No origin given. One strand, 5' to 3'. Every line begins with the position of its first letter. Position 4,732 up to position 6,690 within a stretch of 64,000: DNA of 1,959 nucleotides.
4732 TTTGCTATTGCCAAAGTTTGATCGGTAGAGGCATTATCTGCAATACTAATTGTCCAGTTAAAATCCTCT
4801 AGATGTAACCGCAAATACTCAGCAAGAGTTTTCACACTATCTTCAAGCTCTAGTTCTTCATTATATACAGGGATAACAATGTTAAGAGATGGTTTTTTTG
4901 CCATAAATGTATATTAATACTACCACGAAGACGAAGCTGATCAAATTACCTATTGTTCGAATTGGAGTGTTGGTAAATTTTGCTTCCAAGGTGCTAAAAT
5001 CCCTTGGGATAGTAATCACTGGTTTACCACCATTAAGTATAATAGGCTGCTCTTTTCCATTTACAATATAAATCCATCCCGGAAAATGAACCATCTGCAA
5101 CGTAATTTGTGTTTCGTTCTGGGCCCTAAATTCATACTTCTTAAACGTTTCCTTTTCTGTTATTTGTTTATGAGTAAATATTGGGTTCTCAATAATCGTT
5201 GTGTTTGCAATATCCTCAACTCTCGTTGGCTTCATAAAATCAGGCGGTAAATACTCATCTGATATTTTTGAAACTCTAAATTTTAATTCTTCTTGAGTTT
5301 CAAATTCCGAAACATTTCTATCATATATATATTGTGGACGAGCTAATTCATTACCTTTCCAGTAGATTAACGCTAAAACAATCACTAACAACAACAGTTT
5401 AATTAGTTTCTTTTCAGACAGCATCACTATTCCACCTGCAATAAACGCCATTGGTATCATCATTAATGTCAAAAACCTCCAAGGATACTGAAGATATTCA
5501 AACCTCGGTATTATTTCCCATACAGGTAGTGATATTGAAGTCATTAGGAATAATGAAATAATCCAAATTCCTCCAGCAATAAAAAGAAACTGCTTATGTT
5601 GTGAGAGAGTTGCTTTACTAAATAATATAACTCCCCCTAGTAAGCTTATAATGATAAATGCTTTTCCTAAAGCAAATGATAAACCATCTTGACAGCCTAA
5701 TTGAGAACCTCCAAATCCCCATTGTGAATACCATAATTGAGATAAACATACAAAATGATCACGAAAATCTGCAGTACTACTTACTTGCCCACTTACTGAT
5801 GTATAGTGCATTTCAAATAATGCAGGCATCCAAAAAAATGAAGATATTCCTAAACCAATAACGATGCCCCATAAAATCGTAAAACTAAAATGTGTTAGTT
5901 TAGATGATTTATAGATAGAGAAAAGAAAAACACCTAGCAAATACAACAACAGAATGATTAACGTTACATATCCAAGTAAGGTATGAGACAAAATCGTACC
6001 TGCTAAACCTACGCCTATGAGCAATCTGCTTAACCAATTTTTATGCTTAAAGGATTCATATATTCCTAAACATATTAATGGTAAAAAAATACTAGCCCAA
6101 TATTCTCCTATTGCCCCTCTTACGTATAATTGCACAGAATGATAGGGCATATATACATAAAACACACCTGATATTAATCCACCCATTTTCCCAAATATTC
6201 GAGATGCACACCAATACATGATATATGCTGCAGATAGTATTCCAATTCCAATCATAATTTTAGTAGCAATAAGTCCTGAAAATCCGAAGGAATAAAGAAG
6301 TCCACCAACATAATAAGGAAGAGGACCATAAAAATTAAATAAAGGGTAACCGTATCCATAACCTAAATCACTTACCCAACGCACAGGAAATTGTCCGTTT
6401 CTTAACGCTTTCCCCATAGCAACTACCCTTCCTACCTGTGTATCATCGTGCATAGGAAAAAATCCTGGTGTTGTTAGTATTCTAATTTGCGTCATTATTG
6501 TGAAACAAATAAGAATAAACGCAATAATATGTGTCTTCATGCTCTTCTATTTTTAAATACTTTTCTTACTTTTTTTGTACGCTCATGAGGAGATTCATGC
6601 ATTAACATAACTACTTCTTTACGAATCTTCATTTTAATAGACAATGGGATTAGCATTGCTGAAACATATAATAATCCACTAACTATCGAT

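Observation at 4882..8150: Tandem paralogous membrane proteins with an unrecognised conserved loop motif (GQFPVRW…YGYGYP…NF(Y/L)YP)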

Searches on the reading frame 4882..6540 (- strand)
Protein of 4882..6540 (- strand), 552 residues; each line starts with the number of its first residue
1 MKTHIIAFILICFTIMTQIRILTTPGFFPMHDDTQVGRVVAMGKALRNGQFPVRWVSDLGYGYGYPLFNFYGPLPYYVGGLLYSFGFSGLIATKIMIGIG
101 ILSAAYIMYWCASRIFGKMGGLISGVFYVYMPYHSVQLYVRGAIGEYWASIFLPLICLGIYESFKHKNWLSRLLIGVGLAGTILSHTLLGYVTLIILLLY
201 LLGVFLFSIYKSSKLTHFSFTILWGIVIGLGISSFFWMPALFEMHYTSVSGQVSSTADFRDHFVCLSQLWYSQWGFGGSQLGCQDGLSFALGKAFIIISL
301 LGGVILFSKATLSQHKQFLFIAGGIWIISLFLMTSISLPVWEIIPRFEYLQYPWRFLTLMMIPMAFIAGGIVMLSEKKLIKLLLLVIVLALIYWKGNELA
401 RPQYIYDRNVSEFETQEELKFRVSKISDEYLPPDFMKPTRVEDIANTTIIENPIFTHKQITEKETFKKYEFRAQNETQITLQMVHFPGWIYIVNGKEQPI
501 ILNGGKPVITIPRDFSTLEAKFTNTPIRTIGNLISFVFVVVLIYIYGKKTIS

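Call 4: search_protein_families(library=pfam, proteins=[window:4882-6540:-], max_evalue=0.1)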
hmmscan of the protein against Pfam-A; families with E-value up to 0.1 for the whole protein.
window:4882-6540:- (552 aa): 1 family
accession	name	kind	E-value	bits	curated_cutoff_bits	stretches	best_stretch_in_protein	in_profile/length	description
PF10131.15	PTPS_related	-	1.9e-13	50.2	26.4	1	68-392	1-299/621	6-pyruvoyl-tetrahydropterin synthase related domain; membrane protein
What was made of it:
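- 4882..6540 (-): P1: 552-aa GT-C glycosyltransferase of the PF10131 (PTPS_related) family. About 13 TM helices, an external beta-sandwich domain (about residues 400-525) and a C-terminal TM helix. Pfam PF10131, 50.2 bits, E 1.9e-13 (call 4).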

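Call 5: search_protein_families(library=ncbifam, proteins=[window:4882-6540:-], max_evalue=1)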
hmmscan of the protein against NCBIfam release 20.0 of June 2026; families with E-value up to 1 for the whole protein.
window:4882-6540:- (552 aa): 2 families
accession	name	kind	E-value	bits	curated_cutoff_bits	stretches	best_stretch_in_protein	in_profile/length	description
NF045699.1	AHLLactAiiA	equivalog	0.15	11.2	375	1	475-511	21-57/251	quorum-quenching N-acyl homoserine lactonase AiiA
NF011315.0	PRK14726.1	equivalog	0.25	9.3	1249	1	182-241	771-824/855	protein translocase subunit SecDF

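Call 6: search_solved_structures(query=window:4882-6540:-, max_evalue=10)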
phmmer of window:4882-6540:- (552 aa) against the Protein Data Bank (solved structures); distinct sequences matched with E-value up to 10: 1.
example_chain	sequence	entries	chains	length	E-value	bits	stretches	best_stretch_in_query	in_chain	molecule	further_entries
4ize_A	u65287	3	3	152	1.6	10.3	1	470-504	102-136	Interleukin-36 gamma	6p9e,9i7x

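Call 8: find_homologous_proteins(query=window:4882-6540:-, max_evalue=0.001)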
Query window:4882-6540:- (552 aa): 1876 proteins with E <= 0.001 among 8000 candidates; the best 120 are listed.
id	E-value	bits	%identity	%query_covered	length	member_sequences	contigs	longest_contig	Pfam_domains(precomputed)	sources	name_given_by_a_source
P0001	0.0e+0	1241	100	100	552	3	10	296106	PF10131.16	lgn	-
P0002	0.0e+0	1054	83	100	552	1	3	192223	PF10131.16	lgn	-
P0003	0.0e+0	1047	82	100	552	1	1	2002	PF10131.16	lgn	-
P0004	8.6e-191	653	52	100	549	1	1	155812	PF10131.16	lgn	-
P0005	2.5e-183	629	54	97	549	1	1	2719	PF10131.16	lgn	-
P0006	2.5e-180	619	53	100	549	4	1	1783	-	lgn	-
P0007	2.0e-174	599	50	100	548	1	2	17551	PF10131.16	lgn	-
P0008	3.2e-170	586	50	100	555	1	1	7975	PF10131.16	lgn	-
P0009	7.2e-170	584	50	97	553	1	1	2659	-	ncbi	-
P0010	1.4e-167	577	48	100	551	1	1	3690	PF10131.16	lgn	-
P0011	7.4e-167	574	49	99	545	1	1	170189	PF10131.16,PF09586.17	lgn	-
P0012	1.5e-166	573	49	97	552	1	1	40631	PF10131.16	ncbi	-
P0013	3.7e-166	572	50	100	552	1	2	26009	PF10131.16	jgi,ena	-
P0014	1.1e-165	571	48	97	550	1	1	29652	PF10131.16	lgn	-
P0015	2.1e-165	570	48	100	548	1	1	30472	PF10131.16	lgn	-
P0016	3.5e-165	569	49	100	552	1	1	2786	PF10131.16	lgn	-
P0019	4.1e-164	565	48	99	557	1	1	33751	PF10131.16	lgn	-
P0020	1.8e-163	563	49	97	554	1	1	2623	PF10131.16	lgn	-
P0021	1.7e-162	560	47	100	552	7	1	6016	PF10131.16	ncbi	-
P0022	3.4e-162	559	48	99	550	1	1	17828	PF10131.16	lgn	-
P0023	6.5e-162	558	48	100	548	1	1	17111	PF10131.16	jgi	jgi:hypothetical protein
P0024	1.3e-161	557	47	100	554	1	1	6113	PF10131.16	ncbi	-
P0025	3.0e-161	556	48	100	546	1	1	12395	PF10131.16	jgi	jgi:hypothetical protein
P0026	4.8e-161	555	49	100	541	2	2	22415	PF10131.16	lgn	-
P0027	1.0e-160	554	45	99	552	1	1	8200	PF10131.16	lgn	-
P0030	3.5e-159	549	47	100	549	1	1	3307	PF10131.16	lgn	-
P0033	1.1e-158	547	47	99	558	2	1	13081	PF10131.16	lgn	-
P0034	1.7e-158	547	47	99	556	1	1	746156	PF10131.16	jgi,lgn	-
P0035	1.9e-158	547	47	97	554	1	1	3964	PF10131.16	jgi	-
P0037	3.7e-158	546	49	95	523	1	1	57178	PF10131.16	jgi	jgi:hypothetical protein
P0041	1.5e-157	544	48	95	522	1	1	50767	PF10131.16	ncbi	-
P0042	8.2e-157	541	48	100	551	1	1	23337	PF10131.16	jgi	jgi:uncharacterized membrane protein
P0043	2.4e-156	540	48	95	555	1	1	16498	PF10131.16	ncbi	-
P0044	1.1e-155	538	46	99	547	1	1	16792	PF10131.16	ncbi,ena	-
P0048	1.7e-155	537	46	100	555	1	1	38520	PF10131.16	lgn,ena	-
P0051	7.0e-155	535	49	96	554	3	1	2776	PF10131.16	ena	-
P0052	7.7e-155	535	45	99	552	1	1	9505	PF10131.16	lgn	-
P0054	1.5e-154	534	48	96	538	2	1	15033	PF10131.16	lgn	-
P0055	2.8e-154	533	47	97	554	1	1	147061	PF10131.16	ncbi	-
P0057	4.7e-154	532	45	100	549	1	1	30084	PF10131.16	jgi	jgi:hypothetical protein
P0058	5.1e-154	532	47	99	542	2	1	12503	PF10131.16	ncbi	-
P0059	7.1e-154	532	45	99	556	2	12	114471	-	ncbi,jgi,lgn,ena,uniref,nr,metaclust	ncbi:hypothetical protein A2875_04950 [Candidatus Gottesmanbacteria bacterium RIFCSPHIGHO2_01_FULL_4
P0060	8.5e-154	531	45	96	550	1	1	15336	PF10131.16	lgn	-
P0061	1.1e-153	531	46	100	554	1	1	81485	PF10131.16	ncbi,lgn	-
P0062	1.8e-153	530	47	100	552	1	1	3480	PF10131.16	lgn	-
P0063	2.0e-153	530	47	97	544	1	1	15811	PF10131.16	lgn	-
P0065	7.9e-153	528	45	100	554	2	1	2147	PF10131.16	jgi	-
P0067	9.2e-153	528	46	96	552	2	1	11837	PF10131.16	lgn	-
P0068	9.7e-153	528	46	100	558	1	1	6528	PF10131.16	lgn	-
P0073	5.5e-152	525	44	97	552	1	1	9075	PF10131.16,PF09586.17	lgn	-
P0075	7.2e-152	525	44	99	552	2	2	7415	PF10131.16,PF09586.17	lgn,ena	-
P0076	7.8e-152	525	45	100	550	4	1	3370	PF10131.16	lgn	-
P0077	8.4e-152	525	45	99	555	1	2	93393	PF10131.16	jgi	jgi:hypothetical protein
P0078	9.1e-152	525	46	100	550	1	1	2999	PF10131.16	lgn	-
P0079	9.4e-152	525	45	100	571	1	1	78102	PF10131.16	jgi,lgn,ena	-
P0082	1.2e-151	524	48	100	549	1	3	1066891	PF10131.16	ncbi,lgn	-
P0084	1.4e-151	524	47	94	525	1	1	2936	PF10131.16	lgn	-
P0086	2.5e-151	523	47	99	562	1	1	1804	PF10131.16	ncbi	-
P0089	3.2e-151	523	45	99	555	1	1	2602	PF10131.16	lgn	-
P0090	3.5e-151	523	47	96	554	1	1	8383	PF10131.16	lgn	-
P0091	3.5e-151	523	45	100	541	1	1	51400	PF10131.16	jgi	jgi:hypothetical protein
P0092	5.4e-151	522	46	96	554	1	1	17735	PF10131.16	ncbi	-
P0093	5.8e-151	522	47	96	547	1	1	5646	PF10131.16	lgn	-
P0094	8.4e-151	521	46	99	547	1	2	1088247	-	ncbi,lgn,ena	-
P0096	1.1e-150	521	46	96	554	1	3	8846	PF10131.16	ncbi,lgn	-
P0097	1.4e-150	521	45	100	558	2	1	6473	PF10131.16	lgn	-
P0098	1.7e-150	520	45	96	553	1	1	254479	PF10131.16,PF09586.17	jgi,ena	-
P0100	2.9e-150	520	44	100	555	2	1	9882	PF10131.16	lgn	-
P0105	5.3e-150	519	43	100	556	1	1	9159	PF10131.16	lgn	-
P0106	5.9e-150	519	46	99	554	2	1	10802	PF10131.16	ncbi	-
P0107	6.0e-150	519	44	99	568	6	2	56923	PF10131.16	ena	-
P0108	9.5e-150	518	45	99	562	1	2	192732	PF10131.16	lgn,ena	-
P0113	1.5e-149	517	43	99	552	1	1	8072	PF10131.16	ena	-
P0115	1.6e-149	517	44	99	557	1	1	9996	PF10131.16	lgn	-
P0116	1.8e-149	517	45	99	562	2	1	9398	PF10131.16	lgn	-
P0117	2.4e-149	517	45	99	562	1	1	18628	PF10131.16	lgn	-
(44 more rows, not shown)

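Call 11: search_solved_structures(query=A1, max_evalue=10, show_alignments=2)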
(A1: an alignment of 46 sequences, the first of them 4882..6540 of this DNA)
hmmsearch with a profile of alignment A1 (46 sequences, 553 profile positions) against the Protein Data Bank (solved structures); distinct sequences matched with E-value up to 10: 1.
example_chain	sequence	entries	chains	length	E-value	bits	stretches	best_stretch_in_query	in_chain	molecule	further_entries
5dbt_A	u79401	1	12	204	2.5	9.5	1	430-512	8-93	Deoxyribose-phosphate aldolase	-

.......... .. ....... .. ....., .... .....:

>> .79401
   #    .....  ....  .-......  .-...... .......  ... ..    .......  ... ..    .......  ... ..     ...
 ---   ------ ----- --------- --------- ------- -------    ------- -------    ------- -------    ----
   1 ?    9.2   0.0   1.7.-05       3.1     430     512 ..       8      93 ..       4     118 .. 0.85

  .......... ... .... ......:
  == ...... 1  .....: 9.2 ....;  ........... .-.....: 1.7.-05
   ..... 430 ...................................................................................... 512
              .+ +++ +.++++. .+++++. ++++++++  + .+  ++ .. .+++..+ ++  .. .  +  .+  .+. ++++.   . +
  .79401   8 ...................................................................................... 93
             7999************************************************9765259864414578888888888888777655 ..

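Call 20: predict_structure(alignment_id=A1)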
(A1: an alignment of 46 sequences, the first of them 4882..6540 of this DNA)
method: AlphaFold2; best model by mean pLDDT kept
length: 552 residues; sequences in the alignment: 46
mean_pLDDT: 87.4   pTM: 0.89
mean pLDDT of the five models: 87.4, 87.0, 86.7, 85.2, 85.0
residues with pLDDT >= 90: 304; 70-90: 202; 50-70: 41; < 50: 5
segments of 3 or more residues with pLDDT < 50: 550-552
pLDDT, mean of each block of 10 residues (from residue 1): 87 91 81 81 91 88 80 87 95 95 96 94 96 87 90 95 81 95 92 91 84 72 95 91 82 62 85 62 67 91 87 81 90 91 79 88 94 91 95 89 83 92 83 88 91 93 93 95 93 96 94 96 92 93 70 37
secondary structure, 60 per line:
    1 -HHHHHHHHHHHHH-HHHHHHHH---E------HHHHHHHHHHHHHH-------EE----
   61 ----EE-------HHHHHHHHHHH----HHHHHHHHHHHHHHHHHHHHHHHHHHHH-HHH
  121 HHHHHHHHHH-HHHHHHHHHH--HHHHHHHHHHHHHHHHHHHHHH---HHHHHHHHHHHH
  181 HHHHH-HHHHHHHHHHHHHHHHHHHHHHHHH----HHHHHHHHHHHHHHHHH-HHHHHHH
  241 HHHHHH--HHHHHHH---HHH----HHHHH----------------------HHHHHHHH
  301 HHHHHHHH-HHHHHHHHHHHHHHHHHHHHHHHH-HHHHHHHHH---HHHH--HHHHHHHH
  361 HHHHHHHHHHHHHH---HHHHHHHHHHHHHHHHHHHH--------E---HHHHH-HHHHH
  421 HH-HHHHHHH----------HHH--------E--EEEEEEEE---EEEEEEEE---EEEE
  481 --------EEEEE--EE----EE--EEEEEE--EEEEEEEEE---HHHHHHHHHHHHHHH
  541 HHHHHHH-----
elements in order: H2-14 H16-23 H34-47 H74-84 H89-116 H118-130 H132-141 H144-165 H169-185 H187-211 H216-232 H234-246 H249-255 H266-270 H293-308 H310-333 H335-343 H347-350 H353-374 H378-397 H410-414 H416-422 H424-430 E455-462 E466-473 E477-480 E489-493 E506-511 E514-522 H526-547
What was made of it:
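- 4882..6540 (-): AF2 model pLDDT 87.4 (call 20).
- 6310..6447 (-): P1 first external loop signature, D32 to Y77: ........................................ It contains the putative catalytic Asp (D32) and the invariant R38 and R54. The model places helix 34-47 straight after the DD, followed by a short hairpin at 55-66 (call 20).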

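Call 22: fold_search(model_id=the predicted structure, library=pdb)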
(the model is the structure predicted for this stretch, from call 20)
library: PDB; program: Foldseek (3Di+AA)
matches with E <= 10: 484; with E <= 0.001: 9
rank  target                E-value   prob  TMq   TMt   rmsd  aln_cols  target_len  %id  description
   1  6w98_A                7.5e-05  1.00  0.46  0.21   5.7       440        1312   12  Single-Particle Cryo-EM Structure of Arabinofuranosyltransferase AftD from Mycobacteria (released 2020-05-13)
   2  8pn9_A                9.7e-05  1.00  0.49  0.43   6.1       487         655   10  Structure of human oligosaccharyltransferase OST-A complex bound to NGI-1 (released 2024-05-08)
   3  8if8_B                1.2e-04  1.00  0.49  0.44  11.1       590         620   13  Arabinosyltransferase AftA (released 2023-05-31)
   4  8if8_C                2.8e-04  1.00  0.45  0.42  11.5       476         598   15  Arabinosyltransferase AftA (released 2023-05-31)
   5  7oci_F                3.8e-04  1.00  0.48  0.42  11.3       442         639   15  Cryo-EM structure of yeast Ost6p containing oligosaccharyltransferase complex (released 2022-02-16)
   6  8age_A                4.6e-04  1.00  0.46  0.40   8.7       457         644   16  Structure of yeast oligosaccharylransferase complex with acceptor peptide bound (released 2022-12-07)
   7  5f15                  6.5e-04  1.00  0.36  0.37   9.6       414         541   12  Crystal Structure of ArnT from Cupriavidus metallidurans bound to Undecaprenyl phosphate (released 2016-02-17)
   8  6c26_A                8.1e-04  1.00  0.46  0.40  13.0       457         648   13  The Cryo-EM structure of a eukaryotic oligosaccharyl transferase complex (released 2018-01-31)
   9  6wby                  8.9e-04  1.00  0.42  0.21   7.7       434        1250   13  Single-Particle Cryo-EM Structure of Arabinofuranosyltransferase AftD from Mycobacteria, Mutant R1389S Class 2 (released 2020-05-13)
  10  8agb_A                1.2e-03  1.00  0.45  0.39  11.7       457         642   14  Structure of yeast oligosaccharylransferase complex with lipid-linked oligosaccharide bound (released 2022-12-07)
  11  3waj                  1.2e-03  1.00  0.38  0.28  16.8       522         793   15  Crystal structure of the Archaeoglobus fulgidus oligosaccharyltransferase (O29867_ARCFU) complex with Zn and sulfate (released 2013-10-30)
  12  6s7o_A                2.2e-03  1.00  0.47  0.40   6.7       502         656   12  Cryo-EM structure of human oligosaccharyltransferase complex OST-A (released 2019-12-18)
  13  8agc_A                2.2e-03  1.00  0.47  0.38   9.9       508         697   14  Structure of yeast oligosaccharylransferase complex with lipid-linked oligosaccharide and non-acceptor peptide bound (released 2022-12-07)
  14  9n9j_I                2.2e-03  1.00  0.50  0.41   7.1       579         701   11  Structure of a GRP94 folding intermediate engaged with a CCDC134- and FKBP11-bound secretory translocon (released 2025-11-19)
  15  5ogl_A                2.7e-03  1.00  0.42  0.34   8.2       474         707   12  Structure of bacterial oligosaccharyltransferase PglB in complex with an acceptor peptide and an lipid-linked oligosac (released 2017-10-25)
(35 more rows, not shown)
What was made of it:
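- On GT-C fold, class GT-CA: Foldseek gives probability 1.00 (call 22).
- Foldseek agrees (call 22).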

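Call 36: search_protein_families(library=pfam, alignment_id=A1, max_evalue=0.01)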
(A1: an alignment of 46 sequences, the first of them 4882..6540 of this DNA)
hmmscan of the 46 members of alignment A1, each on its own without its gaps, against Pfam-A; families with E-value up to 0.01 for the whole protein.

A. member 1, window:4882-6540:- (552 aa): 1 family
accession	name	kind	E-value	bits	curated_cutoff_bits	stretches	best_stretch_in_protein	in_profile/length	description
PF10131.15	PTPS_related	-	1.9e-13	50.2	26.4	1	68-392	1-299/621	6-pyruvoyl-tetrahydropterin synthase related domain; membrane protein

B. families by the number of members that match (of 46 scanned): 4 families
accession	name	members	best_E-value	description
PF10131.15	PTPS_related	43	3.4e-16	6-pyruvoyl-tetrahydropterin synthase related domain; membrane protein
PF09586.16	YfhO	12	4.2e-11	Bacterial membrane protein YfhO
PF20176.3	DUF6541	1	0.00065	Family of unknown function (DUF6541)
PF17259.7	DUF5325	1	0.002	Family of unknown function (DUF5325)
